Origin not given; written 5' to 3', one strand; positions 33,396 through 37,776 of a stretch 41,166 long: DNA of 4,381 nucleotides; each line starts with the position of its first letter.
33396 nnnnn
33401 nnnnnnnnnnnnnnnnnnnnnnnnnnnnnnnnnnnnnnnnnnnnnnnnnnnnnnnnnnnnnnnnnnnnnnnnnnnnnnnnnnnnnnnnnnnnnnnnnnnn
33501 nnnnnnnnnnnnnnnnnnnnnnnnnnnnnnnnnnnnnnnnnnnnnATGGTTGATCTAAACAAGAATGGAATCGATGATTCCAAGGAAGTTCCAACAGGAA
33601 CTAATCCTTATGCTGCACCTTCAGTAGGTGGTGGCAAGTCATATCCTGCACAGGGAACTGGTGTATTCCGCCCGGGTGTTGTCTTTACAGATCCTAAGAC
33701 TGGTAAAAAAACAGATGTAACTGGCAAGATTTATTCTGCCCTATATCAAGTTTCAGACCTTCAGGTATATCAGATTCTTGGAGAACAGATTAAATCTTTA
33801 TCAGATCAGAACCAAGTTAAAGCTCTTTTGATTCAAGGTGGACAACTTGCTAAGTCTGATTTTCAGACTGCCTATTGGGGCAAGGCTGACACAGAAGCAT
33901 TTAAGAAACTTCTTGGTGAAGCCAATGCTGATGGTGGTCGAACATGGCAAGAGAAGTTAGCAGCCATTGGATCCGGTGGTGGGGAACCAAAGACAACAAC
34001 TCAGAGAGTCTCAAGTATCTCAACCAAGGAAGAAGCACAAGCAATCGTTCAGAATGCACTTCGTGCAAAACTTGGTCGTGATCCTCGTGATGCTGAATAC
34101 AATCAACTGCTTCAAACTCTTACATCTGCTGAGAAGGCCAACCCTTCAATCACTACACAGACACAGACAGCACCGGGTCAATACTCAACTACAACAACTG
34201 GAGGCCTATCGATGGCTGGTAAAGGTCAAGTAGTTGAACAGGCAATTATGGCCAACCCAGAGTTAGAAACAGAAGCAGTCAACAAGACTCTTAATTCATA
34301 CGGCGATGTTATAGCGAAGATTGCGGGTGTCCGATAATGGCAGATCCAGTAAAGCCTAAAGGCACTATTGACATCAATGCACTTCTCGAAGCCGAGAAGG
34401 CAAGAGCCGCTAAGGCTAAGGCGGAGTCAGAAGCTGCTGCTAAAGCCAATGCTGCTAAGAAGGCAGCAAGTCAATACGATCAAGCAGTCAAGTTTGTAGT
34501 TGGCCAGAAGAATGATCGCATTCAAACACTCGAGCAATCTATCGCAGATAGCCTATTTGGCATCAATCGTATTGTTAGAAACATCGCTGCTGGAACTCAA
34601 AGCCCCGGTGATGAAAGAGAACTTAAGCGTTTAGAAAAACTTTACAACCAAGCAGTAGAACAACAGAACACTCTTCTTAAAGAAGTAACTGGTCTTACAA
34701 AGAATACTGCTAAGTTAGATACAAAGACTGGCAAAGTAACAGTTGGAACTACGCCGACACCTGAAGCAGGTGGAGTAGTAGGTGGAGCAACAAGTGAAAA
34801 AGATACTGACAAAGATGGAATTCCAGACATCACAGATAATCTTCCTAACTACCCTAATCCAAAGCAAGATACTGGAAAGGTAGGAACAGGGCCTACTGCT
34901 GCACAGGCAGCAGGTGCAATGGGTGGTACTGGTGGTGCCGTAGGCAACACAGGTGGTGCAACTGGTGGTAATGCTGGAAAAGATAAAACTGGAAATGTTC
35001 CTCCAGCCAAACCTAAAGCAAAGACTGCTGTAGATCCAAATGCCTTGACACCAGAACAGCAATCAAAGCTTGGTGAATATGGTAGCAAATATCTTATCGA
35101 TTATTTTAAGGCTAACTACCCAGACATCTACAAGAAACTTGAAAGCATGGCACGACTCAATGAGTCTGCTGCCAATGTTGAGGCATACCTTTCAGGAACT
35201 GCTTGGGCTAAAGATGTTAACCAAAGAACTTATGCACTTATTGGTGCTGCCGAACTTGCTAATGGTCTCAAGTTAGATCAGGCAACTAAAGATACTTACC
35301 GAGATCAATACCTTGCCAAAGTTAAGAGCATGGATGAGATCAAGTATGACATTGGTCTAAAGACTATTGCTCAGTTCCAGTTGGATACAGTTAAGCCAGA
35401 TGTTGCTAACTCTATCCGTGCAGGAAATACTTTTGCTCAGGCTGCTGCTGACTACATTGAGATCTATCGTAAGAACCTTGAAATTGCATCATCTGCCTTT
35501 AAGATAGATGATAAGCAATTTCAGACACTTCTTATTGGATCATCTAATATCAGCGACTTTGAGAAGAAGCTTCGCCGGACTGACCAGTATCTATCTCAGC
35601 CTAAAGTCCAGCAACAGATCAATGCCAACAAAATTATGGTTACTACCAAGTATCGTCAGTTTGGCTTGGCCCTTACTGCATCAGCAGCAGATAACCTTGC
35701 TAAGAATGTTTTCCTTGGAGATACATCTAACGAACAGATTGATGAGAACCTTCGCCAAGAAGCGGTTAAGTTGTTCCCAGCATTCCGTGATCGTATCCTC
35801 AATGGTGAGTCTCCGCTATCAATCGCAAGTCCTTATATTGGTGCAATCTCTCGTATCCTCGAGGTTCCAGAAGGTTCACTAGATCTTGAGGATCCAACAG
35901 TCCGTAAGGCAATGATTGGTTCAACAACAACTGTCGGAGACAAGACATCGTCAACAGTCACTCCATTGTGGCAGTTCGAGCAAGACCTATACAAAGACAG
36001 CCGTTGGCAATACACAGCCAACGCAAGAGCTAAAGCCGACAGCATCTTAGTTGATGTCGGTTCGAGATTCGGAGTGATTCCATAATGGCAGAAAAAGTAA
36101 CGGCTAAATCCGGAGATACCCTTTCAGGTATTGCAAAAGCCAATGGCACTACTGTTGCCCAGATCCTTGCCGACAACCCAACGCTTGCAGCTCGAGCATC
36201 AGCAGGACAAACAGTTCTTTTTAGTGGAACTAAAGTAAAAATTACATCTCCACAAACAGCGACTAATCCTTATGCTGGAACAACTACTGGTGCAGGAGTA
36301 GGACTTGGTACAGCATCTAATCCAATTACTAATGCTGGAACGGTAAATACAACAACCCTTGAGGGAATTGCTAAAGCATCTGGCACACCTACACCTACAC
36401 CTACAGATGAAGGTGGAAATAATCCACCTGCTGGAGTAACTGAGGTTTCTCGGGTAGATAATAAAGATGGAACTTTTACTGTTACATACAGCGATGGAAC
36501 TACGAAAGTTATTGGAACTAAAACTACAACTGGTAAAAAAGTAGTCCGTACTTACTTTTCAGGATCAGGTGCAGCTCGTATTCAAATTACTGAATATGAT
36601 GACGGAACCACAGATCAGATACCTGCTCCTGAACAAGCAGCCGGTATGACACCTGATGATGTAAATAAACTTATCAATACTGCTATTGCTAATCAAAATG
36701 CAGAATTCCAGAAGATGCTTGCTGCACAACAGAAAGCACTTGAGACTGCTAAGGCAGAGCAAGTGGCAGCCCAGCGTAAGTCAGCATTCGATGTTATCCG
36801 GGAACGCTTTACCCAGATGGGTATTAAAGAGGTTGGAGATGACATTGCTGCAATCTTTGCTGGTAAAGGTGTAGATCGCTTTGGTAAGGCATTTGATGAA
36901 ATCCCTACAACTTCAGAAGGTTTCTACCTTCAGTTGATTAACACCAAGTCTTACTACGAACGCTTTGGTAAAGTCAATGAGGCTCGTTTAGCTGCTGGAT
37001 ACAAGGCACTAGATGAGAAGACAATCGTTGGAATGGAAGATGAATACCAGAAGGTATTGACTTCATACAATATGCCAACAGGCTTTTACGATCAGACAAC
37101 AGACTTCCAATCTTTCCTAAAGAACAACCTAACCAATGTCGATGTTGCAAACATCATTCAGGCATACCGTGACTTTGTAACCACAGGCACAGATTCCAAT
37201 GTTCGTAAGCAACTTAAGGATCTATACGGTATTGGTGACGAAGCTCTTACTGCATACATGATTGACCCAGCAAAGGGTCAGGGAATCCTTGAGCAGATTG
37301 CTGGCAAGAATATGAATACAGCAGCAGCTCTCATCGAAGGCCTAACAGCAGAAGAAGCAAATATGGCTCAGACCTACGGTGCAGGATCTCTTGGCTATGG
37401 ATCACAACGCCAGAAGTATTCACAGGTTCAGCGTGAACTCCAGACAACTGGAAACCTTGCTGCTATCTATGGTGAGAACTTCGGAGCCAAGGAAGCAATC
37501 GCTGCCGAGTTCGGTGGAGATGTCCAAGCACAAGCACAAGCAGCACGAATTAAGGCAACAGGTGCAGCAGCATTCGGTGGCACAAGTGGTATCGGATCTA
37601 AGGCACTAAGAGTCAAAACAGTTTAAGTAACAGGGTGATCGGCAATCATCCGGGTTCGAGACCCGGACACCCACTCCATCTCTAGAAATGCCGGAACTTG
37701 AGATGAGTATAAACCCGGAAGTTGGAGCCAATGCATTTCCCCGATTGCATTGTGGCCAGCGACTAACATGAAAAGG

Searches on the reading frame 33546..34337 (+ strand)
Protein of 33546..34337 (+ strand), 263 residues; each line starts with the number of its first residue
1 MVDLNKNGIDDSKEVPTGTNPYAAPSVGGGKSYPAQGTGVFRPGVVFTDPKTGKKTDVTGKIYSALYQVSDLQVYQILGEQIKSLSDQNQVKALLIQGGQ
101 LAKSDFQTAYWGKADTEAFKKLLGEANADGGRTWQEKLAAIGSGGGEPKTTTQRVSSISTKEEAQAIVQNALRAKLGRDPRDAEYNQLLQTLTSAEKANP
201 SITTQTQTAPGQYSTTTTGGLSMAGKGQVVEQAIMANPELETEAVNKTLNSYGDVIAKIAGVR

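Call 53: search_protein_families(library=pfam, proteins=[window:33546-34337:+], max_evalue=0.01)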
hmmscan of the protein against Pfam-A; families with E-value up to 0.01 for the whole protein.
window:33546-34337:+ (263 aa): 2 families
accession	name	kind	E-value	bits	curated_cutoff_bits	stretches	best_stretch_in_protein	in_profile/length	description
PF22128.2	Alp7A_like_C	-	0.0053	17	22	0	46-99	74-124/156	Alp7A C-terminal domain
PF23658.1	PDZ_CPAF_rel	-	0.0089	16.5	27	0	150-216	32-99/120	CPAF-like PDZ domain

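Call 54: search_protein_families(library=phrogs, proteins=[window:33546-34337:+], max_evalue=0.001)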
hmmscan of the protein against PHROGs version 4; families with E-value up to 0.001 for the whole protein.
window:33546-34337:+ (263 aa): 1 family
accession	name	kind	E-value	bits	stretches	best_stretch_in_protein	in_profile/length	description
phrog_13037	-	unknown function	7.4e-11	42.9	1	148-241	159-258/276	-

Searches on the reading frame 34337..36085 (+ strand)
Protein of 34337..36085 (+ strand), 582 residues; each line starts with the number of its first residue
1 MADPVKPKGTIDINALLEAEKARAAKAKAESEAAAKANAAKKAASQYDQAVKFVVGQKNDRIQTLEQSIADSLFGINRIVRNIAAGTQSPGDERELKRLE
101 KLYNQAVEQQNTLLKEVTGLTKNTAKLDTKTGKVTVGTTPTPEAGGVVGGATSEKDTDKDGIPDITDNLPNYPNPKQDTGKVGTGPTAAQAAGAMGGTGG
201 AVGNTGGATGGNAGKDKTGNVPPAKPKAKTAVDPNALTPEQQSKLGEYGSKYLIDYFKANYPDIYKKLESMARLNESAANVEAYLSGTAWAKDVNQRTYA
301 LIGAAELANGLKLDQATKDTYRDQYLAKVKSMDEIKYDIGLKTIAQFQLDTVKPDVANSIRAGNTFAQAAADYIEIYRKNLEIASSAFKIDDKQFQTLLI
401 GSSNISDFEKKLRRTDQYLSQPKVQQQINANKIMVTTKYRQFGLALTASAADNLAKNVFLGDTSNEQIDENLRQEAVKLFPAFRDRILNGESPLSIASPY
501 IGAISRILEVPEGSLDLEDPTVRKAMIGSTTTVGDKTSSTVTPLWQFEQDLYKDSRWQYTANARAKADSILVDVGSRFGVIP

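Call 53: search_protein_families(library=pfam, proteins=[window:34337-36085:+], max_evalue=0.01)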
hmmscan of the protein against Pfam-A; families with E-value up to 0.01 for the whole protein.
window:34337-36085:+ (582 aa): 2 families
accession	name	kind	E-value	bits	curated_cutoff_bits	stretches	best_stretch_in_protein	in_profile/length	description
PF02412.23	TSP_3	-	6.8e-05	22.9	25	1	154-177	13-36/36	Thrombospondin type 3 repeat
PF14523.12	Syntaxin_2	-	0.0093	16.4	26.5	1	67-130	3-66/134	Syntaxin-like protein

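Call 54: search_protein_families(library=phrogs, proteins=[window:34337-36085:+], max_evalue=0.001)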
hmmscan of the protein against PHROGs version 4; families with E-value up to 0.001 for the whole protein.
window:34337-36085:+ (582 aa): 2 families
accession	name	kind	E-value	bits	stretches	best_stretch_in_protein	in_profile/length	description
phrog_6654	-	unknown function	4.8e-25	89.7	1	442-580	291-425/428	-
phrog_34303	-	unknown function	5.6e-06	27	0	316-442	199-328/332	-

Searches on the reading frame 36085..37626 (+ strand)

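Call 53: search_protein_families(library=pfam, proteins=[window:36085-37626:+], max_evalue=0.01)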
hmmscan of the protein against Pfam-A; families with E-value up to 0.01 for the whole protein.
window:36085-37626:+ (513 aa): 1 family
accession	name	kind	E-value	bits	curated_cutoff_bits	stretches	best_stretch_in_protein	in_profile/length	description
PF01476.26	LysM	-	2.1e-08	34.4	20.9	1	6-37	2-32/43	LysM domain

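Call 54: search_protein_families(library=phrogs, proteins=[window:36085-37626:+], max_evalue=0.001)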
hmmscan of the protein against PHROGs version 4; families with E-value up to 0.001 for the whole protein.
window:36085-37626:+ (513 aa): 5 families
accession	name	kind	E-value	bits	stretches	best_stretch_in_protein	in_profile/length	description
phrog_8424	-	unknown function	1.7e-30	107.8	1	162-508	62-385/392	-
phrog_4602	-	other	1.3e-05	26.2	1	4-69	36-95/220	transglycosylase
phrog_380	-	lysis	3.5e-05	24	1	4-64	185-247/309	endolysin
phrog_14642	-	lysis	0.00023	21.7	1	2-57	26-81/215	endolysin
phrog_5825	-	unknown function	0.00074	20.1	0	189-252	23-86/208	-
